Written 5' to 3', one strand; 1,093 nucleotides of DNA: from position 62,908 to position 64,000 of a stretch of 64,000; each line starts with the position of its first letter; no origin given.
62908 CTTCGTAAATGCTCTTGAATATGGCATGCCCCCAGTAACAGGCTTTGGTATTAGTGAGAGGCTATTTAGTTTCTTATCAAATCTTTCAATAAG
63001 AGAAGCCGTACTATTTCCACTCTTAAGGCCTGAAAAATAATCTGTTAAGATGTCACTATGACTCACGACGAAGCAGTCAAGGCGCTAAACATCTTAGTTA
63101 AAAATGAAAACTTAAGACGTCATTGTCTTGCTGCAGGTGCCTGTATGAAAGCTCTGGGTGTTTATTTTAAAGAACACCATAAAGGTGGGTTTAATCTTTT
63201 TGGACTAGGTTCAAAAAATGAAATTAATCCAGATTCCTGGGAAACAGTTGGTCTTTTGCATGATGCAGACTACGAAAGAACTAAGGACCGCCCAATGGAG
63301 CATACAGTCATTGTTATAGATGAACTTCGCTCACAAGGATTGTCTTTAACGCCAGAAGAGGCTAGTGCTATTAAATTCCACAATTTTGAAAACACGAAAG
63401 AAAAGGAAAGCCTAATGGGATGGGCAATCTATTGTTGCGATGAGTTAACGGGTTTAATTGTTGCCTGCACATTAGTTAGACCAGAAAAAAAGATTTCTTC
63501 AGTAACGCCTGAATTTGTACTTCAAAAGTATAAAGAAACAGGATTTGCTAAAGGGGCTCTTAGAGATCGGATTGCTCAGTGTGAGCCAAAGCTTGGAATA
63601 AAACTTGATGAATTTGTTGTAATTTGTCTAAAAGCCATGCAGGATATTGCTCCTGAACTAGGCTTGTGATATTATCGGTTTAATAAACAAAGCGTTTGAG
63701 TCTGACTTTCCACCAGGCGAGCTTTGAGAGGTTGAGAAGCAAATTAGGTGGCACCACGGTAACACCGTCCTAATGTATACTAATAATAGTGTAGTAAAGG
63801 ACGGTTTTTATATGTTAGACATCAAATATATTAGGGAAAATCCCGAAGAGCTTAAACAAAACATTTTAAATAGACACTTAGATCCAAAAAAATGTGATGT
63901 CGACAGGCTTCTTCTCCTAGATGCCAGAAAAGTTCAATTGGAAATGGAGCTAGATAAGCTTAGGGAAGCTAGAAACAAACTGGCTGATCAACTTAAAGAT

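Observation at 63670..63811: T-box-like leader with Ser-compatible UGGC bulge upstream of serS, but with an unusually short leader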

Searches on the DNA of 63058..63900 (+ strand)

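Call 4: search_rna_families(source=window, start=63400, end=63900, threshold=evalue, max_evalue=10, show_alignments=5)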
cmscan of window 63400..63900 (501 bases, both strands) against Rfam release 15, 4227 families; matches with E-value up to 10: 5.
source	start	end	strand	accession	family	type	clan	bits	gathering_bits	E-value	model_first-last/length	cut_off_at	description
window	63524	63775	+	RF00230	T-box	Cis-reg; leader;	-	38.7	93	3.8e-07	1-219/219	no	T-box leader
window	63803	63885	+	RF00349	snoR11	Gene; snRNA; snoRNA; CD-box;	-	18.1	50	2.6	1-90/90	no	Small nucleolar RNA R11/Z151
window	63646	63745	-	RF02220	ZNRD1-AS1_3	Gene; lncRNA;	-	13.7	60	2.1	1-104/104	no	ZNRD1 antisense RNA 1 conserved region 3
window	63418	63487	+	RF00144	mir-199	Gene; miRNA;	-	12.3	60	8.2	1-80/80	no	mir-199 microRNA precursor family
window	63436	63563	+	RF02840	Ref68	Gene; sRNA;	-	11.6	44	4.7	1-124/124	no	Enterococcus sRNA 68 (Lacto-3 RNA)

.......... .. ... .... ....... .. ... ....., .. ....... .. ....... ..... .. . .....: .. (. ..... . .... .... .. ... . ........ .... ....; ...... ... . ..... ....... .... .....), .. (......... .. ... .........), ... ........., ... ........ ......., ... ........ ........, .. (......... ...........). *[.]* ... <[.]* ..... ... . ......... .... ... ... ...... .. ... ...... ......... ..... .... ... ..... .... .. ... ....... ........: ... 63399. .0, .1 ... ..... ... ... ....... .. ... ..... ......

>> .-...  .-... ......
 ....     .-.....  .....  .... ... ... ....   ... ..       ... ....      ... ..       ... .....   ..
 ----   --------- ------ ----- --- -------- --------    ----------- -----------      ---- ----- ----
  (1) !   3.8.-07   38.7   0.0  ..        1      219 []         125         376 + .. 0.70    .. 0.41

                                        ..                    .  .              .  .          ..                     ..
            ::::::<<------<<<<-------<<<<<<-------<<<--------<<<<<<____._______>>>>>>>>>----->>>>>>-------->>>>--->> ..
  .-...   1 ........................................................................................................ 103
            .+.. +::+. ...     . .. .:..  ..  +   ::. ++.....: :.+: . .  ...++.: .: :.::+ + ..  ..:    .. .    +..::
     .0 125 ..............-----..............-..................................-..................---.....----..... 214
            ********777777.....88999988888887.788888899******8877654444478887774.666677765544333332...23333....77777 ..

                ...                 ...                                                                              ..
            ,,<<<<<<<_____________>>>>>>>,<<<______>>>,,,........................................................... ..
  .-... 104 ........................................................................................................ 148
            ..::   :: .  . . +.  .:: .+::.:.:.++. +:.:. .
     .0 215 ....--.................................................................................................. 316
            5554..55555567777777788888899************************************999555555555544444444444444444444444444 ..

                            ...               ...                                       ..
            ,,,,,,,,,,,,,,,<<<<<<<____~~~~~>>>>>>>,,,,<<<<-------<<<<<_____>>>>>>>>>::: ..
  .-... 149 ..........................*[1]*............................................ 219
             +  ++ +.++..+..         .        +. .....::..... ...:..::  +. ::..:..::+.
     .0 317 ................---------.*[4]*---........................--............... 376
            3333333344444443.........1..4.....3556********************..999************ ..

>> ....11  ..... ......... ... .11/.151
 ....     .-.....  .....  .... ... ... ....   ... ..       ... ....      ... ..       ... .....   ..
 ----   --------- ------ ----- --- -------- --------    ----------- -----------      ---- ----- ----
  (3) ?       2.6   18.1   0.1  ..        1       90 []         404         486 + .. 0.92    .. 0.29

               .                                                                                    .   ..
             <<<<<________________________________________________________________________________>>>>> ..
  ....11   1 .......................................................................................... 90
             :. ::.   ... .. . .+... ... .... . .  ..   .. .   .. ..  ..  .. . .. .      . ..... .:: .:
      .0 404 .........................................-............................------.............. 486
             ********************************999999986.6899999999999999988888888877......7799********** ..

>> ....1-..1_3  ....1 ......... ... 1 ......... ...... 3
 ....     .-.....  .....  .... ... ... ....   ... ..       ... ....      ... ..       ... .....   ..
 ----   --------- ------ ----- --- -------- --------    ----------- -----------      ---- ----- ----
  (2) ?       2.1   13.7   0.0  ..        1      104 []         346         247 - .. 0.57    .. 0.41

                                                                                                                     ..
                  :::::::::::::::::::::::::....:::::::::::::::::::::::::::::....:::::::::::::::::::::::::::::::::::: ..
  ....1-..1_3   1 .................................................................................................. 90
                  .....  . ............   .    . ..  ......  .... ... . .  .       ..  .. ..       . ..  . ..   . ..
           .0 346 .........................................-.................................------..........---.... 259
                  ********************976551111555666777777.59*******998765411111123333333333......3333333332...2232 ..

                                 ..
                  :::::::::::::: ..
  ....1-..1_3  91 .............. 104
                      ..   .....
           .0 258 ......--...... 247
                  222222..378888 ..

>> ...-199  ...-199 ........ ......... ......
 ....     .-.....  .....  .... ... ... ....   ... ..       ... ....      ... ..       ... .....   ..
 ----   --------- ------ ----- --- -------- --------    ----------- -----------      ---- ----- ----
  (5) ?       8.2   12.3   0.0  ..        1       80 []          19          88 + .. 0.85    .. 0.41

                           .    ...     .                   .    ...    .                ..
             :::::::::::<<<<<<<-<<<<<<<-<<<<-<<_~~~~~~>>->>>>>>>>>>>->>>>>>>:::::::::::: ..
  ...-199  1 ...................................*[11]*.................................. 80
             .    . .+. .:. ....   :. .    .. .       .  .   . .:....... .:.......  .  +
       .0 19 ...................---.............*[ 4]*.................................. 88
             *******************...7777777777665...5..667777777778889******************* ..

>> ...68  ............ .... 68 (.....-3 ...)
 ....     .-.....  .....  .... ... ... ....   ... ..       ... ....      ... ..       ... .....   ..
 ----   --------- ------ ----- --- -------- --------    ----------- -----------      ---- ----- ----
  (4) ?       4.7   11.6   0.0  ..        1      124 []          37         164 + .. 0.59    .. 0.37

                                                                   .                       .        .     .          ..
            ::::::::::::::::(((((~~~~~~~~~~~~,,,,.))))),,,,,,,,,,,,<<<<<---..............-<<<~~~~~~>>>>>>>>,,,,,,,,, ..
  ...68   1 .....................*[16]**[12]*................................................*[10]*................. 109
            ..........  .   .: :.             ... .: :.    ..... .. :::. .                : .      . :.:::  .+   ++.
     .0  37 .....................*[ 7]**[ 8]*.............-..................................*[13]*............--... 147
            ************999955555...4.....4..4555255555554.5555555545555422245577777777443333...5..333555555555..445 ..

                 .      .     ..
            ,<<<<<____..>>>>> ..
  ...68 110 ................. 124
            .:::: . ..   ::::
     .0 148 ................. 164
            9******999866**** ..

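Call 13: search_rna_families(sources=[L003, L004], threshold=evalue, max_evalue=1, show_alignments=3)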
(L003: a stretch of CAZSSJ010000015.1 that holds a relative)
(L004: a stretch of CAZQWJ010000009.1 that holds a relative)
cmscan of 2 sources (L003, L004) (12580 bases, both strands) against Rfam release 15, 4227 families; matches with E-value up to 1: 0.
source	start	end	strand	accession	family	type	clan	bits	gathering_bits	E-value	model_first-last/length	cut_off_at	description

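Call 44: search_rna_families(sources=[L008, L011, L016, L085, L086, L088, L089, L092, L093], threshold=evalue, max_evalue=1, show_alignments=3)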
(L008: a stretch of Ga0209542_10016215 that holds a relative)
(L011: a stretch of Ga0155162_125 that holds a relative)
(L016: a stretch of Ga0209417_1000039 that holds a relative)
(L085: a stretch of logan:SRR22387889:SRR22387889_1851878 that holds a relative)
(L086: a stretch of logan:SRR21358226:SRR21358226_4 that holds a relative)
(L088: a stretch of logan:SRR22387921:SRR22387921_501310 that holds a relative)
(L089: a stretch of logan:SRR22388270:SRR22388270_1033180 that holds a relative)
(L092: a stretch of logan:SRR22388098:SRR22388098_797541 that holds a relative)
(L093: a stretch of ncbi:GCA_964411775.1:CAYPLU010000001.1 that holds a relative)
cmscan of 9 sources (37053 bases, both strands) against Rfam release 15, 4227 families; matches with E-value up to 1: 6.
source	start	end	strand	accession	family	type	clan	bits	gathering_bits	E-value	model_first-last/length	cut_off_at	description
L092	247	441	+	RF00230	T-box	Cis-reg; leader;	-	55.8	93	1e-09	1-219/219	no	T-box leader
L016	969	1131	+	RF00230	T-box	Cis-reg; leader;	-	50.8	93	2.1e-08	1-219/219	no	T-box leader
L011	1857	1988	+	RF00230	T-box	Cis-reg; leader;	-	36.6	93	9.3e-05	1-219/219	no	T-box leader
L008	113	289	+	RF00230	T-box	Cis-reg; leader;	-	27.2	93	0.026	1-219/219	no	T-box leader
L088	665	819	+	RF00230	T-box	Cis-reg; leader;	-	23.4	93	0.23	1-219/219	no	T-box leader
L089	989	1115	+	RF00230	T-box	Cis-reg; leader;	-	23.3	93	0.25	1-219/219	no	T-box leader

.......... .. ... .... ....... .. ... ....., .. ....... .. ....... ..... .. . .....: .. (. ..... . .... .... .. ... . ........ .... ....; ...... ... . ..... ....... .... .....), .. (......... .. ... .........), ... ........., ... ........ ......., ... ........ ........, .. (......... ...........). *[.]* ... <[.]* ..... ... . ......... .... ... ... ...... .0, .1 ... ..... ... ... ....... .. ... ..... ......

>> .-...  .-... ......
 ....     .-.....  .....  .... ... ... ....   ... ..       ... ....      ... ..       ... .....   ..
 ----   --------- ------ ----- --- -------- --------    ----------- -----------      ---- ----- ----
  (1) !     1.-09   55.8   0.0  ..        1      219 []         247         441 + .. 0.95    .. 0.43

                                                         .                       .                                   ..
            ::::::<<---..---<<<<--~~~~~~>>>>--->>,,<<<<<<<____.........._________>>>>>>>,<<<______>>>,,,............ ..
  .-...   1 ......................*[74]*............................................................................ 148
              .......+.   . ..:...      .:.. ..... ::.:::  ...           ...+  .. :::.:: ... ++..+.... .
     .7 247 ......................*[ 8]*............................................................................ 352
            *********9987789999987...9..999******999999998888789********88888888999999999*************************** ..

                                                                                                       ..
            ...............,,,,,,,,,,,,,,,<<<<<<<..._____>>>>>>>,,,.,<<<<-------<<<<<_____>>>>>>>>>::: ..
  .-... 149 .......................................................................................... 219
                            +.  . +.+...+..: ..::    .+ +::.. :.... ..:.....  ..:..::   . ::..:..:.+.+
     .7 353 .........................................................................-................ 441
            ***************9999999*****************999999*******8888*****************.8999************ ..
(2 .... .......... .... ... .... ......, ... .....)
